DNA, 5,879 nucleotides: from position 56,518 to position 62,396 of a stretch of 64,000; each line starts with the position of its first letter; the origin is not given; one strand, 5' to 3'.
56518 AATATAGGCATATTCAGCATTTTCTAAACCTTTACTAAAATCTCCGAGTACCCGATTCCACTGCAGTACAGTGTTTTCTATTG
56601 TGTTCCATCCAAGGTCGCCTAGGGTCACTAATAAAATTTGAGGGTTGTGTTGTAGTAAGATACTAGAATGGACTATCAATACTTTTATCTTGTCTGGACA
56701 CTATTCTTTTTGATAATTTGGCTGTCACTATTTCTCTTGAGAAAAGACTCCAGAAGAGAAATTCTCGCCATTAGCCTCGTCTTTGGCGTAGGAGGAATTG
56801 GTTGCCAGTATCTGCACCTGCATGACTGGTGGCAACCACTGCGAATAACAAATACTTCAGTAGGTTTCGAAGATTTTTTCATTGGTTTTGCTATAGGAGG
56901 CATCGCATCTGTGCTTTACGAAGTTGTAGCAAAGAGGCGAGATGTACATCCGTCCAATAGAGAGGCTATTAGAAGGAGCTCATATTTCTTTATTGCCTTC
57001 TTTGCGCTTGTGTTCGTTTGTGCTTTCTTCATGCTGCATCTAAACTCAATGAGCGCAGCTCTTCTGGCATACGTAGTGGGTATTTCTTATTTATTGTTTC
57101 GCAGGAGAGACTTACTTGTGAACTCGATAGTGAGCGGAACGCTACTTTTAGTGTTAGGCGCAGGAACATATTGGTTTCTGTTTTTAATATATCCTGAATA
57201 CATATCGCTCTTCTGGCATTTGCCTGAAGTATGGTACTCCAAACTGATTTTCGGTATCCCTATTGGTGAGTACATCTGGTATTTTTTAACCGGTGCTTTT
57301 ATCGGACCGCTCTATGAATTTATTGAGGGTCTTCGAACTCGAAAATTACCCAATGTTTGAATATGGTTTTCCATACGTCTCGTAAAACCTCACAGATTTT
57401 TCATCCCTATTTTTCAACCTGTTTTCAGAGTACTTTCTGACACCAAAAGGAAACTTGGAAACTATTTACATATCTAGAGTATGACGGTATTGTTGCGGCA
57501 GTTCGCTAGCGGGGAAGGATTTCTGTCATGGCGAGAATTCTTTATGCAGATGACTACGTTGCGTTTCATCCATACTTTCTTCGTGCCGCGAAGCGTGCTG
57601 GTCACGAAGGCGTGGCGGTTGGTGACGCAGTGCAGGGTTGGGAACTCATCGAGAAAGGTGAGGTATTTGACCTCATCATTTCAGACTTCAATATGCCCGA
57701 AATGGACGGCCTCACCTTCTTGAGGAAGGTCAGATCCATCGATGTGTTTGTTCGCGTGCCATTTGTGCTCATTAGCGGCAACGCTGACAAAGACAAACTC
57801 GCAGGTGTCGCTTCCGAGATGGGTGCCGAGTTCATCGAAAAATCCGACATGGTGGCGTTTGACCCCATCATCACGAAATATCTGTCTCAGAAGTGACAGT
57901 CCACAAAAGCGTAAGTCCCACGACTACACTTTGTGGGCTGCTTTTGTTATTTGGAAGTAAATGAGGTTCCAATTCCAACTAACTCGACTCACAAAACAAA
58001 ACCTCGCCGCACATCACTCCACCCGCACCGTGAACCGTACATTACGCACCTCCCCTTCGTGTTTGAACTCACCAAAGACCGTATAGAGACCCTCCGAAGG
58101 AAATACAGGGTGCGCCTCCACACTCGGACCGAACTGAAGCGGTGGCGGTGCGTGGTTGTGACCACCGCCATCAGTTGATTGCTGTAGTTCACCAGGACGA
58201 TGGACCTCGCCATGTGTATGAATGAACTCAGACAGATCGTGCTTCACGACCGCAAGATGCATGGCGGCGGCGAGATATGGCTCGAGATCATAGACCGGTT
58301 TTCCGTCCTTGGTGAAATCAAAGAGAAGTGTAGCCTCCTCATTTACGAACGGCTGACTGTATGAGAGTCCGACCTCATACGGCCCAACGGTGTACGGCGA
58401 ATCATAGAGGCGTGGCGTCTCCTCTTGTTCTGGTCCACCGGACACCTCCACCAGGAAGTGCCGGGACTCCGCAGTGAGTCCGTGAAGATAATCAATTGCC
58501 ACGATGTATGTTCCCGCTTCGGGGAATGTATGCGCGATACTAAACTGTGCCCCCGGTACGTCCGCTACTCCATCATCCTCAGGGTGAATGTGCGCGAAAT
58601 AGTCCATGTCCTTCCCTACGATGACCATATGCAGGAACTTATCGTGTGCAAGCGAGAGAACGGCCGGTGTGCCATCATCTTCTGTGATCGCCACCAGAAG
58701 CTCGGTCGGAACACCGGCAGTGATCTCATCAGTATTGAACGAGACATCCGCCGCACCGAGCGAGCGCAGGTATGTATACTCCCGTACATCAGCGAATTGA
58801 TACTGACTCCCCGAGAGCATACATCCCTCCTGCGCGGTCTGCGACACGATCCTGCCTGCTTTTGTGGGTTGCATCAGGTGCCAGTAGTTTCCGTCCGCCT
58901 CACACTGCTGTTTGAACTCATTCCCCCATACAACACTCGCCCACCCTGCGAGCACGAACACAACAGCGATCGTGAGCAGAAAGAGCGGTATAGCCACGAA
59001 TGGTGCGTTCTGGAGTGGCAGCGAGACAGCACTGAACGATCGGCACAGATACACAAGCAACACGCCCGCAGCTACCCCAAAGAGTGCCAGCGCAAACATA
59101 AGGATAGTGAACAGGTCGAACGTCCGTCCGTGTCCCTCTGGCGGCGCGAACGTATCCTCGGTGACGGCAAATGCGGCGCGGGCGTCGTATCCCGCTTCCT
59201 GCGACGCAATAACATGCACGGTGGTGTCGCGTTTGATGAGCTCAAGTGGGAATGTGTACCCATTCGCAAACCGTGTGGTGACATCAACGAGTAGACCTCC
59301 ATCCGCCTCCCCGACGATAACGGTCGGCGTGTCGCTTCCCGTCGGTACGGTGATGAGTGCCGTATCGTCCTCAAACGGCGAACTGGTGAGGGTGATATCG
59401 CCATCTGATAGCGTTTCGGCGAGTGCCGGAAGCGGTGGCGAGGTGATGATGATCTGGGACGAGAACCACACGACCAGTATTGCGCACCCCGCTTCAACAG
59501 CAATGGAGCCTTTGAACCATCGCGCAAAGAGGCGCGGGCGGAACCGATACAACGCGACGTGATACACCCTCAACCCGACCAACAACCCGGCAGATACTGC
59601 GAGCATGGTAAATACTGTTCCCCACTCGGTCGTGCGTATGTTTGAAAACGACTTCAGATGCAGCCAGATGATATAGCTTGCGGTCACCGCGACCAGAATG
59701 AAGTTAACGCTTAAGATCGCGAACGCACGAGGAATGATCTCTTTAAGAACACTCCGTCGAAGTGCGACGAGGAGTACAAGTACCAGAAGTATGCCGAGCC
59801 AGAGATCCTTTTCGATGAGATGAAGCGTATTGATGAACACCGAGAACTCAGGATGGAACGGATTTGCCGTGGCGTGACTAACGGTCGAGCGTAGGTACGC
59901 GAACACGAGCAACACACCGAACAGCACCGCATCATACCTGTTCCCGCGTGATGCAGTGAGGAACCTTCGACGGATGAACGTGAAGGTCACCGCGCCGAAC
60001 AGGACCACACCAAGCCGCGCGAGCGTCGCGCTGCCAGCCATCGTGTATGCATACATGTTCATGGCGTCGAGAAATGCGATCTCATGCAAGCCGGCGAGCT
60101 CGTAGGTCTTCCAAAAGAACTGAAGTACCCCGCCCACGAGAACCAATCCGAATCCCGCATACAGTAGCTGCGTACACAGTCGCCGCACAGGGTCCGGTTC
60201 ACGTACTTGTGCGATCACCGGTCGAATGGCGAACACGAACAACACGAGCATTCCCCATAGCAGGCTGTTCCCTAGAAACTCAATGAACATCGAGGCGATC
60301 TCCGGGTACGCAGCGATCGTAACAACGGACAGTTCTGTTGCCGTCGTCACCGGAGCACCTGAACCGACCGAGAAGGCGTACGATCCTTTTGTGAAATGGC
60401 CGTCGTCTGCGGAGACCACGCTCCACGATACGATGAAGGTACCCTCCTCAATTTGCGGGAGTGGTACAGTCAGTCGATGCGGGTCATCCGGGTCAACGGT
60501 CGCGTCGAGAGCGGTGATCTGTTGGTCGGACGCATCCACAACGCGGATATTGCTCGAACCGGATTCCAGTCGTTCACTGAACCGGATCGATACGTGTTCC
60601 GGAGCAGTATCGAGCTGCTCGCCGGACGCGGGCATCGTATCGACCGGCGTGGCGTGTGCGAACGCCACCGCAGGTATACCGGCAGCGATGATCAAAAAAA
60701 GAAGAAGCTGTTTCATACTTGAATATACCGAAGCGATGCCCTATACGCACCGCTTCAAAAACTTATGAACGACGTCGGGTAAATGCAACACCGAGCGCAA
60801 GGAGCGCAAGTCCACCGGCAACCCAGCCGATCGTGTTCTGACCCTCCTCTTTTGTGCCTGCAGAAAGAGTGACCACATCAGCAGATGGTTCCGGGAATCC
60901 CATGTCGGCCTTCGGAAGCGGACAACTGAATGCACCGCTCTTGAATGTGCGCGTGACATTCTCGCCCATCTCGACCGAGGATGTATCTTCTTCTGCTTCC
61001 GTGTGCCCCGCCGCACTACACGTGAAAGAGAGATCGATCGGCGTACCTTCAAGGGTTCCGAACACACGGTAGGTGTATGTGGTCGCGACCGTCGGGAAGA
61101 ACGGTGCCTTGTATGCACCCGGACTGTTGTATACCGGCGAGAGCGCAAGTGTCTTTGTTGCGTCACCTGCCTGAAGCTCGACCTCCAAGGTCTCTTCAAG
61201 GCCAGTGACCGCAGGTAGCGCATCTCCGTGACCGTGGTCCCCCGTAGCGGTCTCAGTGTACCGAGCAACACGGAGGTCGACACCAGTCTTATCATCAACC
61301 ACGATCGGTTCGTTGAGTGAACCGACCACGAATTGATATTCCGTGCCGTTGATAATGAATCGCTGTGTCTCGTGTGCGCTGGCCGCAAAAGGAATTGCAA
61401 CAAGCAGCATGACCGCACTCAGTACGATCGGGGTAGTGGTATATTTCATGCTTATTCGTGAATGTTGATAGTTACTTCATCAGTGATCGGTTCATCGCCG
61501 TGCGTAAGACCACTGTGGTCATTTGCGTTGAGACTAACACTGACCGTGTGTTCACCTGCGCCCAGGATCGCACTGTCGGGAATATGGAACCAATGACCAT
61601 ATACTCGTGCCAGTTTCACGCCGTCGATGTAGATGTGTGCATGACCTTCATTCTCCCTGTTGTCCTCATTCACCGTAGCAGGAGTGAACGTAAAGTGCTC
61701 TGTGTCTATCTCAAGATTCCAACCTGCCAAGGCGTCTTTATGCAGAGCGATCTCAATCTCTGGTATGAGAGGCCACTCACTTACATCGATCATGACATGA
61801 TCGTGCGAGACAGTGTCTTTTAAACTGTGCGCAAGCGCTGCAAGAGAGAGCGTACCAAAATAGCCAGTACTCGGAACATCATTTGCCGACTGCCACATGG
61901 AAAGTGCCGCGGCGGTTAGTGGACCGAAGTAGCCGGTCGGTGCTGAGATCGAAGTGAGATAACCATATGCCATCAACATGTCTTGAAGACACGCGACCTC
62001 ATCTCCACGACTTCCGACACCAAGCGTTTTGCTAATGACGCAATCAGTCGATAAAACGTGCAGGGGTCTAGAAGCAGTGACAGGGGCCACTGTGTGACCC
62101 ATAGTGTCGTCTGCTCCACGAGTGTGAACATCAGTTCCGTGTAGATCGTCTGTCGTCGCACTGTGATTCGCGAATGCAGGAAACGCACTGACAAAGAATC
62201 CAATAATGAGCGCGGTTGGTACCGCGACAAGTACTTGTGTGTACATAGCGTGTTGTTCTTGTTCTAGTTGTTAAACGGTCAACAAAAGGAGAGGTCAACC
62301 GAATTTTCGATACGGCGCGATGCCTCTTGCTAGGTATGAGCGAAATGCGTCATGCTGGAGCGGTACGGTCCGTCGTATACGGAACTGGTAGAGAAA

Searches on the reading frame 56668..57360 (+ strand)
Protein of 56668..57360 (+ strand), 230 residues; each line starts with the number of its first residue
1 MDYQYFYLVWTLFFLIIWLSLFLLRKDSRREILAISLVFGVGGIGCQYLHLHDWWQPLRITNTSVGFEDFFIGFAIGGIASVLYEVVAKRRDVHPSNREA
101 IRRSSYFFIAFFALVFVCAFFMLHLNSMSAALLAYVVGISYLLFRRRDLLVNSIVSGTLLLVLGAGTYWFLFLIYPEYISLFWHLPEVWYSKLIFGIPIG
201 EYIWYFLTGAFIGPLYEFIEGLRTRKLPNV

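Call 14: search_protein_families(library=pfam, proteins=[window:56668-57360:+], max_evalue=0.001)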
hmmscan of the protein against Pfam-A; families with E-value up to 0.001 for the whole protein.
window:56668-57360:+ (230 aa): 1 family
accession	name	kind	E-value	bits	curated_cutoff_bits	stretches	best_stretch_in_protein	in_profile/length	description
PF18916.5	Lycopene_cyc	-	0.00027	21.9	27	1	129-219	4-92/92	Lycopene cyclase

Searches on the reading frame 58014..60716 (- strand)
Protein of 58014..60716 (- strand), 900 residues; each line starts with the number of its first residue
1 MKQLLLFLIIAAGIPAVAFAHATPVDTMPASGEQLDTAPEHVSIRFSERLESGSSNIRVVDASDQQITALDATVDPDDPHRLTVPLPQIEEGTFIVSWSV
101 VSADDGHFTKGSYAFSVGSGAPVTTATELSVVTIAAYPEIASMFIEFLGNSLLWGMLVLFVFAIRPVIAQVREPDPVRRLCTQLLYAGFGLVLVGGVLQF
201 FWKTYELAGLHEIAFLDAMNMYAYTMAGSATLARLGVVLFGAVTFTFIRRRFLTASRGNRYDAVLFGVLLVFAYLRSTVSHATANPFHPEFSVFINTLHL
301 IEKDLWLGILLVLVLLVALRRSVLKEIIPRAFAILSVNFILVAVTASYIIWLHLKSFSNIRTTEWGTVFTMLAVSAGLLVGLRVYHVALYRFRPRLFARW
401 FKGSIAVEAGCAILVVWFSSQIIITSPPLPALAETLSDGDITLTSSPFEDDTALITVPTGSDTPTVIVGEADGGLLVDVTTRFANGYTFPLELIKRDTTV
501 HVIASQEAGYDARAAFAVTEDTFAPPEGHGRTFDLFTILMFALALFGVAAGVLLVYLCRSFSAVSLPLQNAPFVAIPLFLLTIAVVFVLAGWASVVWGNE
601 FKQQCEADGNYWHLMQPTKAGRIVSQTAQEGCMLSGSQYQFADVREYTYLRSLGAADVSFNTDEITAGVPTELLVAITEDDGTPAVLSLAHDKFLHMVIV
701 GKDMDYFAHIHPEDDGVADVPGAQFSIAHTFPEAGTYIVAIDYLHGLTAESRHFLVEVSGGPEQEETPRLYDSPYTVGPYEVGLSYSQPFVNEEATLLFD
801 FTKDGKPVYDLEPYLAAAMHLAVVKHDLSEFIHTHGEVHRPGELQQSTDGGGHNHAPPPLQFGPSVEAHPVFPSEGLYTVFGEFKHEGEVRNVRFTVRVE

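Call 14: search_protein_families(library=pfam, proteins=[window:58014-60716:-], max_evalue=0.001)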
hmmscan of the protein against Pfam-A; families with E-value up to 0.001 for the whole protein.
window:58014-60716:- (900 aa): 1 family
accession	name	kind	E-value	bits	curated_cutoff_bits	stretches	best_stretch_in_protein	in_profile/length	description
PF04234.18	CopC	-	9.4e-21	75.1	23.3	1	21-117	1-92/92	CopC domain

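Call 79: search_protein_families(library=pfam, proteins=[window:58014-60716:-], max_evalue=1)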
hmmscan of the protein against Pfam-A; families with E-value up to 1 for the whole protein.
window:58014-60716:- (900 aa): 2 families
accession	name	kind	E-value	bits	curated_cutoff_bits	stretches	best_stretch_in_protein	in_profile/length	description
PF04234.18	CopC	-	9.4e-21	75.1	23.3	1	21-117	1-92/92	CopC domain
PF13115.11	YtkA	-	0.019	16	25.9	0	778-813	5-40/85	YtkA-like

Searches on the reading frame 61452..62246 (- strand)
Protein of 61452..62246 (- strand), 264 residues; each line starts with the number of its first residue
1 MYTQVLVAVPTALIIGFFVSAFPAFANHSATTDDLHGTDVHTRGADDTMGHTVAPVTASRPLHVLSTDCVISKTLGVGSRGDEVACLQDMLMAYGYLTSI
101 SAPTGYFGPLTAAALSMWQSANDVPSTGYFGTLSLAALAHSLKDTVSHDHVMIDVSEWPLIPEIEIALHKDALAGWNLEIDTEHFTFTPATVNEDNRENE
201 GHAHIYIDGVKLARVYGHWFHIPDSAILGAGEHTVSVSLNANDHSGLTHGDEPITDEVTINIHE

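Call 14: search_protein_families(library=pfam, proteins=[window:61452-62246:-], max_evalue=0.001)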
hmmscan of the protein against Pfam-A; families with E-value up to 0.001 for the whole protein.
window:61452-62246:- (264 aa): 1 family
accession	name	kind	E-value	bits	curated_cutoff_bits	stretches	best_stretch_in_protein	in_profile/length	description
PF01471.23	PG_binding_1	-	1.3e-11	44.9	23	1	80-138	1-57/57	Putative peptidoglycan binding domain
